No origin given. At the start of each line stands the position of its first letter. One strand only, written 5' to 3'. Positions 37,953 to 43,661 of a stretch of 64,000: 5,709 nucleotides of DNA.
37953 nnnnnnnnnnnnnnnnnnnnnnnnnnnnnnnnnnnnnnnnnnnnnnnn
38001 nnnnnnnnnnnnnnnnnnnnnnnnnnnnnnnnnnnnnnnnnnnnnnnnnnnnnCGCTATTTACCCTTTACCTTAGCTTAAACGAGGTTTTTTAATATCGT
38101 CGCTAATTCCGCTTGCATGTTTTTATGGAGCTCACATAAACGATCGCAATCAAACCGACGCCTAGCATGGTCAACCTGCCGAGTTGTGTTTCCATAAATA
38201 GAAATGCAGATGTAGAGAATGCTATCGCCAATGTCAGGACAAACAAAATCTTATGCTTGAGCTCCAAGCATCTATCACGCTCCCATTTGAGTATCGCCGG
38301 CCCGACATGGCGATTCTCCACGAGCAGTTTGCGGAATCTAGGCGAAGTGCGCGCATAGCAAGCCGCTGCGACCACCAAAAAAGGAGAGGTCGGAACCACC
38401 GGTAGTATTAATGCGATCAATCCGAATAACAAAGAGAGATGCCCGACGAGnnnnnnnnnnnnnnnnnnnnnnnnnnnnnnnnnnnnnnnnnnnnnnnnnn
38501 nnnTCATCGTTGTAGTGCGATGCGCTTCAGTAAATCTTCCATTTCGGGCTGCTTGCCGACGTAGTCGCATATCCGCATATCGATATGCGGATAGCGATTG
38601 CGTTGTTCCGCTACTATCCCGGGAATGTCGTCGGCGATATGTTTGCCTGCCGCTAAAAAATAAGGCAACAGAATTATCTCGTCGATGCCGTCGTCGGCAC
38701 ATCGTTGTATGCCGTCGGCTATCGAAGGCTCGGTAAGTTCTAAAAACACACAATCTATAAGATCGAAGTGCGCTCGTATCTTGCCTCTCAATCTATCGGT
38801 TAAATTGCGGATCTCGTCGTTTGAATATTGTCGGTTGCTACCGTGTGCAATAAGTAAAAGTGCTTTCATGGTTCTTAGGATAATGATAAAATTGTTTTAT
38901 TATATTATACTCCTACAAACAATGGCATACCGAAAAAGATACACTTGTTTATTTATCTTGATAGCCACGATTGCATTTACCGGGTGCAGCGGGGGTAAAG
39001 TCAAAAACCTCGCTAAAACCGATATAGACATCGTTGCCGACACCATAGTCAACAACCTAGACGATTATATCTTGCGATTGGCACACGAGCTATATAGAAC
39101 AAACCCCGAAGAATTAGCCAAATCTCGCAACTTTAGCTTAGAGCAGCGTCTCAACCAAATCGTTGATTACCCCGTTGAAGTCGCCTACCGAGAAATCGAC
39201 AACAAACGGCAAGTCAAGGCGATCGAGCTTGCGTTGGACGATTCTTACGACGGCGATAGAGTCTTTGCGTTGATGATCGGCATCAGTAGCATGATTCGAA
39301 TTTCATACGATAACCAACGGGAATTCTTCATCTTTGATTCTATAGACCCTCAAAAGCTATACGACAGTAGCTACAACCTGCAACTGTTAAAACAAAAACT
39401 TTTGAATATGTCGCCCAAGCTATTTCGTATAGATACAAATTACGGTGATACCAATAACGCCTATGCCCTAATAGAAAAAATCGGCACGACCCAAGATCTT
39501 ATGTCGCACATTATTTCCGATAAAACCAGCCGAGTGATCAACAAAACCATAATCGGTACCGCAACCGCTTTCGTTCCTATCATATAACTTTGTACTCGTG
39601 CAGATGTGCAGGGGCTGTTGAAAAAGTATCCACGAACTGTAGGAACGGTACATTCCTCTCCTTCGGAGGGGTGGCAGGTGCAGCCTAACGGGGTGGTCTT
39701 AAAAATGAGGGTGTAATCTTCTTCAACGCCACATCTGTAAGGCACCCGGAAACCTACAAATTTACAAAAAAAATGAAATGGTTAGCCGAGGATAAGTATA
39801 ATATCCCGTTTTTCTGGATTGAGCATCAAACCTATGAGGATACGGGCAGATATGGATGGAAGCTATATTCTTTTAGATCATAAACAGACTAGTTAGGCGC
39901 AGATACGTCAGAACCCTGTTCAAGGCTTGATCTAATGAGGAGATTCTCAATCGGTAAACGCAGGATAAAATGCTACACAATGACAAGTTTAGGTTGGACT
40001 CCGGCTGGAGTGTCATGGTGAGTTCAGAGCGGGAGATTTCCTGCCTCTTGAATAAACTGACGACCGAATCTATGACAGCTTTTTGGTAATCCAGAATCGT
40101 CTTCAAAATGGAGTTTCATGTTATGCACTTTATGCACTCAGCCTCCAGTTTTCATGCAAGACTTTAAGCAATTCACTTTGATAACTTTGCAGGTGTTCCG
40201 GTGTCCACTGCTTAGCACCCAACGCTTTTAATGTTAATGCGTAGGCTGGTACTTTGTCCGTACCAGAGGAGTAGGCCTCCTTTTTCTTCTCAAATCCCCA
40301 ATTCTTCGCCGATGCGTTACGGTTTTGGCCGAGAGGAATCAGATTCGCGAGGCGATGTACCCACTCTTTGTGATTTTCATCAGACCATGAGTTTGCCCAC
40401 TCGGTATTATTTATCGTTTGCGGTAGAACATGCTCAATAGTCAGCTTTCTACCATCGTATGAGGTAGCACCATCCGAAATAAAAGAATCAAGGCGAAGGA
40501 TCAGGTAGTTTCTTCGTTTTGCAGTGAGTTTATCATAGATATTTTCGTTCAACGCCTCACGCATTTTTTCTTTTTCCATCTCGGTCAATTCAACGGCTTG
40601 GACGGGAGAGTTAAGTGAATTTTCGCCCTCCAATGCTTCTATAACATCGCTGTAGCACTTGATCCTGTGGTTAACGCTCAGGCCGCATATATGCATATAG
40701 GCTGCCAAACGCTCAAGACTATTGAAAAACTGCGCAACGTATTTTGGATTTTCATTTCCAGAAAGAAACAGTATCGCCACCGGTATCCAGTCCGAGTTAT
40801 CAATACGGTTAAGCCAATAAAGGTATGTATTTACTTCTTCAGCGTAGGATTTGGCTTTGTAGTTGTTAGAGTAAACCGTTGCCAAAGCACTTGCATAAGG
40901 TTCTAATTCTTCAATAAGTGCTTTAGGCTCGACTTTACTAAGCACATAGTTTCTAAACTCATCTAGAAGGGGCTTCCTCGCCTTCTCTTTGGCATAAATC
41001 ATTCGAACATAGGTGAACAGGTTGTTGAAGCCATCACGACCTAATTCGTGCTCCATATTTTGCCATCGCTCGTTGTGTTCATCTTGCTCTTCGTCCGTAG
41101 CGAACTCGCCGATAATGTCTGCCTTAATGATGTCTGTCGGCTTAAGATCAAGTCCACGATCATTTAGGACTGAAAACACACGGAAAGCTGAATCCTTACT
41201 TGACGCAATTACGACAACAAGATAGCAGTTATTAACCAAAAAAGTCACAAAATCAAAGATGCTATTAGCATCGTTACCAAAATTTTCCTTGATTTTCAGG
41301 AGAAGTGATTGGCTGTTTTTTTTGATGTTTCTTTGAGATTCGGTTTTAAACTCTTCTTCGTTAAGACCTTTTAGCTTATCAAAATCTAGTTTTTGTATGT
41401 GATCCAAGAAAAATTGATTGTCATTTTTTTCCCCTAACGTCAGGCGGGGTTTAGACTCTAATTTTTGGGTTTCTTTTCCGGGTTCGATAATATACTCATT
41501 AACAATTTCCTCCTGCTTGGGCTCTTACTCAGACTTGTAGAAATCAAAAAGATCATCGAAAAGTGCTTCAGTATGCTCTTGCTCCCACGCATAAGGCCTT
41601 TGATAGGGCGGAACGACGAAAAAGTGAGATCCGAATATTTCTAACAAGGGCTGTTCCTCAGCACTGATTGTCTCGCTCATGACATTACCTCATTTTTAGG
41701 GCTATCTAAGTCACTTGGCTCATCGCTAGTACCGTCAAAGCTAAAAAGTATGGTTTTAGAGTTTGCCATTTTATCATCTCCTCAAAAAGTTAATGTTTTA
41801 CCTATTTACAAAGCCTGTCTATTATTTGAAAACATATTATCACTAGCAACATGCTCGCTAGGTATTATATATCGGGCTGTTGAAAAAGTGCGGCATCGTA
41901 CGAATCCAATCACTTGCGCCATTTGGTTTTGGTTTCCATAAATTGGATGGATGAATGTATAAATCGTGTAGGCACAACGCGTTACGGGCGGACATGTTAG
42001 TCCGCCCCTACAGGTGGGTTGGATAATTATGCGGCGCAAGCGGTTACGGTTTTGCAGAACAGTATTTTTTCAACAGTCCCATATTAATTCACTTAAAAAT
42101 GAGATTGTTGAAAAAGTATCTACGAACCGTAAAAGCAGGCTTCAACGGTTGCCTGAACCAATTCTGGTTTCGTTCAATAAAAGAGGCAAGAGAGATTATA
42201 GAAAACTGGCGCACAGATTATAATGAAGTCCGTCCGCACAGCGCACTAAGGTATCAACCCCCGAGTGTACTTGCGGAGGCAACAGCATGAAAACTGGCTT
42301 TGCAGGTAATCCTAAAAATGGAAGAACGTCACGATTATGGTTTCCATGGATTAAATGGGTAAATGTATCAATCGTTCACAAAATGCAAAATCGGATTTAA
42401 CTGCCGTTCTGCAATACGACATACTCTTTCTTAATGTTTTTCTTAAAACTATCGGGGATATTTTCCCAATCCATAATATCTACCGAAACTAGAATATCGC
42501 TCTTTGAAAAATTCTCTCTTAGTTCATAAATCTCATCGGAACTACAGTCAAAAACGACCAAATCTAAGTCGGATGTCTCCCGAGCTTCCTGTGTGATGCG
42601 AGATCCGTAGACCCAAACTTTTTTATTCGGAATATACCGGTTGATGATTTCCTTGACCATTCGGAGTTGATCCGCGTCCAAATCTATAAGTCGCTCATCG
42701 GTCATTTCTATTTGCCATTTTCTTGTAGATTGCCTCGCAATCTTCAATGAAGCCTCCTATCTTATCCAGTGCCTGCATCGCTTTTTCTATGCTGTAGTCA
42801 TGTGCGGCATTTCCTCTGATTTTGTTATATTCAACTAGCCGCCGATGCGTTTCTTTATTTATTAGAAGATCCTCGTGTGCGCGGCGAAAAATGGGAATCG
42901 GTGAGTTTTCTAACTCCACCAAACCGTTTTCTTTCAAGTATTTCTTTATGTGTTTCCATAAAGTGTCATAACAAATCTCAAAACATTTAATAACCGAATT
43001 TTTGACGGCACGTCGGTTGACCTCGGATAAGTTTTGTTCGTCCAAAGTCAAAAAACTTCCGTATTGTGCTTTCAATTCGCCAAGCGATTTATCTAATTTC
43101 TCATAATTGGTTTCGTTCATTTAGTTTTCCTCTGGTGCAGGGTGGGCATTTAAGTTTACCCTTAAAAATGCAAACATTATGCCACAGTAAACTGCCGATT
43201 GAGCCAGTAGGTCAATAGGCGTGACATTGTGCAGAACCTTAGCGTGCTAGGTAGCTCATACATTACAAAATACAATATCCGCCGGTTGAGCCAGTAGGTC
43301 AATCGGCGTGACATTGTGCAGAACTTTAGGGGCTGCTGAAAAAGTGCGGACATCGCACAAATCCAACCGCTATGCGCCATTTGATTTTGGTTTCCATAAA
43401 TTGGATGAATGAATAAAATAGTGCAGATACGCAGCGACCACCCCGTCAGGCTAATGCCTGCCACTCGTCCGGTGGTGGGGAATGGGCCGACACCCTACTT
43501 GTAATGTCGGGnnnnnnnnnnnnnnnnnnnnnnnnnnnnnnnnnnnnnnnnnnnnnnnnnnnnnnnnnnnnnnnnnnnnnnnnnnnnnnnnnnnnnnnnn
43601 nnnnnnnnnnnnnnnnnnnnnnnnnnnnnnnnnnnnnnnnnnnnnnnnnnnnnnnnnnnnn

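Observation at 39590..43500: Decayed defence / mobile-element islet between housekeeping genes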

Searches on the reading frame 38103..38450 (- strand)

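Call 6: search_protein_families(library=pfam, proteins=[window:38103-38450:-], max_evalue=0.01)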
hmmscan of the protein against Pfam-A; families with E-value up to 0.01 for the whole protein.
window:38103-38450:- (115 aa): 2 families
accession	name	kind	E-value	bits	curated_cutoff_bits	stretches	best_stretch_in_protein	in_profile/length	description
PF04304.18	DUF454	-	5.2e-26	91.4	35.1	1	2-111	7-115/115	Protein of unknown function (DUF454)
PF16327.10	CcmF_C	-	0.0091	15.7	28.7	1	49-112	93-154/323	Cytochrome c-type biogenesis protein CcmF C-terminal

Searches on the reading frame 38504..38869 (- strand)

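Call 6: search_protein_families(library=pfam, proteins=[window:38504-38869:-], max_evalue=0.01)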
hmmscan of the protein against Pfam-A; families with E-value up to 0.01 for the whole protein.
window:38504-38869:- (121 aa): 2 families
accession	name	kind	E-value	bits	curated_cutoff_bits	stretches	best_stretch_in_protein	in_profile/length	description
PF01903.22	CbiX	-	8.5e-27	94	22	1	9-115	1-105/106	CbiX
PF06180.16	CbiK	-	1.8e-05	24.7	26.2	1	2-82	142-217/262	Cobalt chelatase (CbiK)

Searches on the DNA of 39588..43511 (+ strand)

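Call 87: search_dna_similar(query=window:39588-43511:+, collection=plasmids, mode=distant, max_rows=8)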
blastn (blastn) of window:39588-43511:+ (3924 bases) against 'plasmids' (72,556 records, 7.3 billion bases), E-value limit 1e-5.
Records with a match: 1; places in all: 1; records where one place covers at least 80% of the query: 0.
Best place of each record, by identity: 60-80% 1.
By first word of the organism name: Acinetobacter 1.
By predicted mobility (MOB-suite, as given by PLSDB): mobilizable 1.
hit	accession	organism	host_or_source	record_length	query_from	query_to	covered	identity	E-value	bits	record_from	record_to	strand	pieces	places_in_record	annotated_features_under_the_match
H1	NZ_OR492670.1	Acinetobacter gerneri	-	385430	769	1604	21%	63.6%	8e-9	73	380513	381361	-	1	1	none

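Call 88: search_dna_similar(query=window:39588-43511:+, collection=phages, mode=distant, max_rows=8)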
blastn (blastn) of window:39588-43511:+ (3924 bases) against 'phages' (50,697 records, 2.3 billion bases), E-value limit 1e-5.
No match.

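Call 89: get_annotated_region(hit=H1, flank=9000)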
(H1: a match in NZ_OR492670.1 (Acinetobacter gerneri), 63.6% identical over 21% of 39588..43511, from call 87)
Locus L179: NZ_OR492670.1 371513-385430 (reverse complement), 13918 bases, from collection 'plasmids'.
description: Acinetobacter gerneri strain C-SY-46 plasmid pC-SY-46, complete sequence
organism: Acinetobacter gerneri (NCBI taxid 202952)
taxonomy: Bacteria; Pseudomonadota; Gammaproteobacteria; Moraxellales; Moraxellaceae; Acinetobacter; Acinetobacter gerneri
host: -; source: -; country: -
typing (MOB-suite, as given by PLSDB): mobilizable; relaxase MOBP,MOBP,MOBP
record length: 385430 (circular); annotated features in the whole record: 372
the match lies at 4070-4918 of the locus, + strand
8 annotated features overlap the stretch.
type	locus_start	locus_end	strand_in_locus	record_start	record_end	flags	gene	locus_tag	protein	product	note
CDS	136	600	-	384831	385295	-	-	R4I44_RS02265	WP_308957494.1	3'-5' exoribonuclease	-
CDS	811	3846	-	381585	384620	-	-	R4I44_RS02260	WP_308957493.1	DEAD/DEAH box helicase family protein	-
CDS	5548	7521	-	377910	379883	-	-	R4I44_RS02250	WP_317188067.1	site-specific DNA-methyltransferase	GO:0006306 - DNA methylation [Evidence IEA]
CDS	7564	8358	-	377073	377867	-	-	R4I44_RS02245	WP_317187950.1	DUF4391 domain-containing protein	-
CDS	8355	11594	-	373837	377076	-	-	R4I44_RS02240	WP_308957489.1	helicase-related protein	-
CDS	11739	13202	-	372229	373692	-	-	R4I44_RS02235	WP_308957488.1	TniQ family protein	-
CDS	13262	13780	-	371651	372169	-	-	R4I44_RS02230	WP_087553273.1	hypothetical protein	-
CDS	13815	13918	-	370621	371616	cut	-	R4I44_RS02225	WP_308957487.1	TniB family NTP-binding protein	-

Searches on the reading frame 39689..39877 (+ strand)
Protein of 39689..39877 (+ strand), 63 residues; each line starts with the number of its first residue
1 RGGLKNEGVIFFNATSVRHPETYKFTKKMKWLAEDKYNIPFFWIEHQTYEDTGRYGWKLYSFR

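Call 59: search_protein_representatives(protein=window:39689-39877:+)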
Query: 63 residues. Proteins with E-value up to 0.001 (for the whole library): 66; up to 1e-10: 8; up to 1e-30: 0. The best 66 are listed.
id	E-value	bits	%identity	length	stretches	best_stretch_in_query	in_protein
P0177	1.8e-15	72.4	59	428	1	6-61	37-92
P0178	4.6e-14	67.9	60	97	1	6-58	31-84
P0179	4.2e-12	61.7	57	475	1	8-60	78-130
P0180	6.1e-12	61.2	66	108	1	12-58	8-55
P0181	9.7e-12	60.6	56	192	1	8-57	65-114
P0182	3.3e-11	58.9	59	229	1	8-56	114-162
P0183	4.5e-11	58.5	53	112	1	8-58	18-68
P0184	7.5e-11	57.8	53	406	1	8-60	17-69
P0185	1.7e-10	56.6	51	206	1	8-58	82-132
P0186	1.1e-09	54.1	49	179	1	10-58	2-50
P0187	1.7e-09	53.5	53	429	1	8-58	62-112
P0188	3.7e-09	52.4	52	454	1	8-57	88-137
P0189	6.2e-09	51.7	53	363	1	6-56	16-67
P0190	6.9e-09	51.6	54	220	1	6-55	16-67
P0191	9.2e-09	51.2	50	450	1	8-59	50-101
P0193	1.1e-08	51.0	53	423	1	8-60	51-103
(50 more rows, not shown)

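Call 60: search_protein_families(library=pfam, proteins=[P0177, P0179, P0184, P0187, P0193], max_evalue=0.001)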
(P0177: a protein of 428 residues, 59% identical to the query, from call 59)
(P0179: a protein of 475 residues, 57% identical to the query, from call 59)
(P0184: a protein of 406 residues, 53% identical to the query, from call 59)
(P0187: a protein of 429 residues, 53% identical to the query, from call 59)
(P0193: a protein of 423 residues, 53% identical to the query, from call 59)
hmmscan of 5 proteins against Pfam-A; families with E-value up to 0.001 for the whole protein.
P0177 (428 aa): 1 family
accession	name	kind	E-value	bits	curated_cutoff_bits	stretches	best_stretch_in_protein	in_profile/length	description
PF01507.26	PAPS_reduct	-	0.0008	19.9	22.5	0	11-71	3-54/175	Phosphoadenosine phosphosulfate reductase domain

P0179 (475 aa): 0 families

P0184 (406 aa): 0 families

P0187 (429 aa): 0 families

P0193 (423 aa): 0 families

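Call 62: search_protein_families(library=padloc, proteins=[P0177, P0184, P0187], max_evalue=0.01)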
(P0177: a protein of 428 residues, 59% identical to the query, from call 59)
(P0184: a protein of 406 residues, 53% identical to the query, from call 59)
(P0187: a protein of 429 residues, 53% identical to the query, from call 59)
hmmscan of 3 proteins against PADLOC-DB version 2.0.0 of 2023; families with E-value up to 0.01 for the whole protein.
P0177 (428 aa): 3 families
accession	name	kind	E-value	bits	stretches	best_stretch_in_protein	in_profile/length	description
PDLC02782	SspD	-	3.1e-08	31.7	0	122-156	72-106/277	SspD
PDLC02510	BrxP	-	7.9e-06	22.3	1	11-91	136-209/779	BrxP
PDLC02662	DndC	-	0.00033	17.8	0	127-169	122-165/481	DndC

P0184 (406 aa): 1 family
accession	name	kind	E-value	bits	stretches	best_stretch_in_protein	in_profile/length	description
PDLC02782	SspD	-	8.7e-09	33.5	1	94-131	66-104/277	SspD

P0187 (429 aa): 2 families
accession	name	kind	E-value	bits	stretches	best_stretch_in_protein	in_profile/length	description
PDLC02782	SspD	-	4e-06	24.8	0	143-175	70-102/277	SspD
PDLC02510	BrxP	-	0.00084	15.7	1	31-99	133-197/779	BrxP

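Call 63: search_protein_families(library=ncbifam, proteins=[P0177, P0184, P0187], max_evalue=0.01)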
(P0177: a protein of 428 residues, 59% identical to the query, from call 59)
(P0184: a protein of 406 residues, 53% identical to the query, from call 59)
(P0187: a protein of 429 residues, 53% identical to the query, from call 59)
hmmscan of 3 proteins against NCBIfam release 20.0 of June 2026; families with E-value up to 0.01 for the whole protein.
P0177 (428 aa): 1 family
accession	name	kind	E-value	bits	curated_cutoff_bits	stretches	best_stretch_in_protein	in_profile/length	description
TIGR03183.1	DNA_S_dndC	equivalog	0.0016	17.5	290.4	0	123-178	105-161/447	DNA phosphorothioation system sulfurtransferase DndC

P0184 (406 aa): 0 families

P0187 (429 aa): 0 families

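Call 66: find_homologous_proteins(query=P0177, max_evalue=1e-20)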
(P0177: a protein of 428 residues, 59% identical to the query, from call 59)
Query P0177 (428 aa): 699 proteins with E <= 1e-20 among 3102 candidates; the best 120 are listed.
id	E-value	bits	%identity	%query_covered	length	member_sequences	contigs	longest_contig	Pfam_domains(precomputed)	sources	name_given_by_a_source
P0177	5.0e-291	983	100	100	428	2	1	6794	-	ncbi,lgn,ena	-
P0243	1.1e-184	632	65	98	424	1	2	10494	-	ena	-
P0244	8.0e-184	630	64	98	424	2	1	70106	-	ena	-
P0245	1.9e-183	628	64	98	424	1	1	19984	-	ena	-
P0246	2.9e-183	628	64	98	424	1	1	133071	-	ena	-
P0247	3.0e-182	624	64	98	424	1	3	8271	-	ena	-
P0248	6.0e-182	623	64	98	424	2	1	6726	-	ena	-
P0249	7.1e-182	623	64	98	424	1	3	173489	-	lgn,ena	-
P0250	1.0e-181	623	63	98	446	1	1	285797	-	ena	-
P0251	1.1e-181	622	63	98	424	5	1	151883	-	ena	-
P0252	1.5e-181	622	63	98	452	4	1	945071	-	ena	-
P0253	2.9e-181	621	64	98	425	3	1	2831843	-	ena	-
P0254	4.0e-181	621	64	98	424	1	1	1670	-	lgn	-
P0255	7.7e-181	620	63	98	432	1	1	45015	-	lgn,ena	-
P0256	1.2e-180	619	62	98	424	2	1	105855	-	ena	-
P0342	1.8e-150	520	56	98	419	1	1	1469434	-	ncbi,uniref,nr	ncbi:adenine nucleotide alpha hydrolase family protein [Bathymodiolus septemdierum thioautotrophic g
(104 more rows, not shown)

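Call 67: find_encoding_contigs(protein=P0342, flank=6000, max_places=2)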
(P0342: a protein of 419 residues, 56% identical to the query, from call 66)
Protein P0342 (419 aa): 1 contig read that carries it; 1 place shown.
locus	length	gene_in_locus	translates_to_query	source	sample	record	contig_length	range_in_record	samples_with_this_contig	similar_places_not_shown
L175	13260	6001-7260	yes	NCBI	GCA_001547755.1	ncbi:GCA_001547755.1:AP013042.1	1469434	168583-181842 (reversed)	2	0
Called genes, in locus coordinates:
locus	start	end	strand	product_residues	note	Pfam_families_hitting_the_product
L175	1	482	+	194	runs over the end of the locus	PF02660:G3P_acyltransf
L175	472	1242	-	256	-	PF01061:ABC2_membrane, PF12698:ABC2_membrane_3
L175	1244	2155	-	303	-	PF00005:ABC_tran, PF13304:AAA_21 (weak)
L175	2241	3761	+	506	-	PF00364:Biotin_lipoyl, PF01597:GCV_H (faint), PF25984:BSH_YknX (faint), PF25973:BSH_CzcB (faint), PF00364:Biotin_lipoyl, PF02817:E3_binding, PF00198:2-oxoacid_dh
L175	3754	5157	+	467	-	PF00890:FAD_binding_2 (weak), PF01134:GIDA (weak), PF01262:AlaDh_PNT_C (faint), PF07992:Pyr_redox_2, PF12831:FAD_oxidored, PF13738:Pyr_redox_3, PF00070:Pyr_redox, PF02852:Pyr_redox_dim, +2 more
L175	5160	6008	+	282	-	PF02498:Bro-N (weak)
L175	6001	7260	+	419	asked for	-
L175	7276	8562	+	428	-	-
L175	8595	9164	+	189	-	-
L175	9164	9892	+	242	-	-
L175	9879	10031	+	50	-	-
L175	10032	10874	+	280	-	-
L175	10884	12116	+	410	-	PF03235:GmrSD_N, PF01844:HNH, PF14279:HNH_5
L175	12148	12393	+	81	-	PF21247:Fic-like_C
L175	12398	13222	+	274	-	PF01068:DNA_ligase_A_M, PF14743:DNA_ligase_OB_2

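Call 68: find_encoding_contigs(protein=P0253, flank=6000, max_places=2)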
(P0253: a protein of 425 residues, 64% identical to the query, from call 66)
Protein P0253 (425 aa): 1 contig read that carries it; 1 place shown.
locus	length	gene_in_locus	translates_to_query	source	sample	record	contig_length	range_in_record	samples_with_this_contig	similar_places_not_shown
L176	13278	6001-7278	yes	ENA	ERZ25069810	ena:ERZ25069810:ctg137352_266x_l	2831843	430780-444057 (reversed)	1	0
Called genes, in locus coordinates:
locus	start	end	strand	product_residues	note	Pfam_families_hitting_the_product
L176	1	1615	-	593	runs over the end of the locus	PF00664:ABC_membrane, PF00005:ABC_tran, PF02463:SMC_N (weak)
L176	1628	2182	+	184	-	-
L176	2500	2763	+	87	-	-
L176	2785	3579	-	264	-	PF04240:Caroten_synth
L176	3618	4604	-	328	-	PF01073:3Beta_HSD, PF01370:Epimerase, PF02719:Polysacc_synt_2 (weak), PF04321:RmlD_sub_bind, PF05368:NmrA, PF13460:NAD_binding_10, PF16363:GDP_Man_Dehyd, PF07993:NAD_binding_4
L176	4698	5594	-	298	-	PF00348:polyprenyl_synt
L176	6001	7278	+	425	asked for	-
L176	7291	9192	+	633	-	-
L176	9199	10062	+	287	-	-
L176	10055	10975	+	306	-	-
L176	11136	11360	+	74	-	-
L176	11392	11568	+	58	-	-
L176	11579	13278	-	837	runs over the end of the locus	PF00005:ABC_tran (faint), PF02463:SMC_N (faint), PF13191:AAA_16 (faint), PF13304:AAA_21 (faint), PF13555:AAA_29 (faint), PF20703:nSTAND1 (faint), PF17760:UvrA_inter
